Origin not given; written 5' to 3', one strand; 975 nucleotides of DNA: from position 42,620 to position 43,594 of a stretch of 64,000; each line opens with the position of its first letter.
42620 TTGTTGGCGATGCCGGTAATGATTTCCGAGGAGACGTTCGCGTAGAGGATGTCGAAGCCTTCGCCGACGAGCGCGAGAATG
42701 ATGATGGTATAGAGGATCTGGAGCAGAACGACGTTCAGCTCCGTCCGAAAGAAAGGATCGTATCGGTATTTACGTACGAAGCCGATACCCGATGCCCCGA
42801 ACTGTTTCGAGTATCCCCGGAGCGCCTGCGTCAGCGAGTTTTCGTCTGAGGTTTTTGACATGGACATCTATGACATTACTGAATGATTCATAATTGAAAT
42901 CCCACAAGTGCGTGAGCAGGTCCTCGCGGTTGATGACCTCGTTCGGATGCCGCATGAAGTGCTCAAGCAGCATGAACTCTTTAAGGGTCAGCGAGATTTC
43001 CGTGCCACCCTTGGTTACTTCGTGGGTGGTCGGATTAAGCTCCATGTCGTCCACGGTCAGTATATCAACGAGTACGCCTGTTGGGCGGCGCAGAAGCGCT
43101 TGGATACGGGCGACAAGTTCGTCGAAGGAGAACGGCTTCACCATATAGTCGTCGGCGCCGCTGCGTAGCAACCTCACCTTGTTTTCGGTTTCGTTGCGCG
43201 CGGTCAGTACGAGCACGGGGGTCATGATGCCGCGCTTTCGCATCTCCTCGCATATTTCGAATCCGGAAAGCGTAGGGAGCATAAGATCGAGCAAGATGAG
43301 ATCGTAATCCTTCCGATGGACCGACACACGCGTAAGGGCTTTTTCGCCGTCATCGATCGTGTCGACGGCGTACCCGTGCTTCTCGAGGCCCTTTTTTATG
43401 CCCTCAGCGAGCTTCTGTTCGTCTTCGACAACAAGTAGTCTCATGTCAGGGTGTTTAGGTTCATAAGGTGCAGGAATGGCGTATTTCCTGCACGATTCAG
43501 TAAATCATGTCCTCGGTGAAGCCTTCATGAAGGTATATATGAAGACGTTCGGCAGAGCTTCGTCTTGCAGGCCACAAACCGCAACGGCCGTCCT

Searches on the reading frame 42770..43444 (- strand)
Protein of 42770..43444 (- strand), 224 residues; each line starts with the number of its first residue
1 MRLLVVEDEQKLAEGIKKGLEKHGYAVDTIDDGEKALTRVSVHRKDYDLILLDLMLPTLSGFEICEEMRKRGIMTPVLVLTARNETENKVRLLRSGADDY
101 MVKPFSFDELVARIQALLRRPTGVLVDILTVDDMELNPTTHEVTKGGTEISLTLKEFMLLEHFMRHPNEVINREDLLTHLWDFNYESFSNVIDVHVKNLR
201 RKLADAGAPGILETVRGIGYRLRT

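Call 108: search_protein_families(library=pfam, proteins=[window:42770-43444:-], max_evalue=0.001)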
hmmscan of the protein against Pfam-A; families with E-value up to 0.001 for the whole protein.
window:42770-43444:- (224 aa): 3 families
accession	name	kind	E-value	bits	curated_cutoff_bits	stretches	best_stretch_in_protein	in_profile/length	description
PF00072.30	Response_reg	-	1.1e-29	103.2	30.2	1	4-115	2-111/111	Response regulator receiver domain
PF00486.34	Trans_reg_C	-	2.3e-26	92.1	26.2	1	147-222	1-77/77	Transcriptional regulatory protein, C terminal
PF21714.3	KaiA_N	-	0.00081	20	27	0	5-89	5-86/125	Circadian clock protein KaiA, N-terminal domain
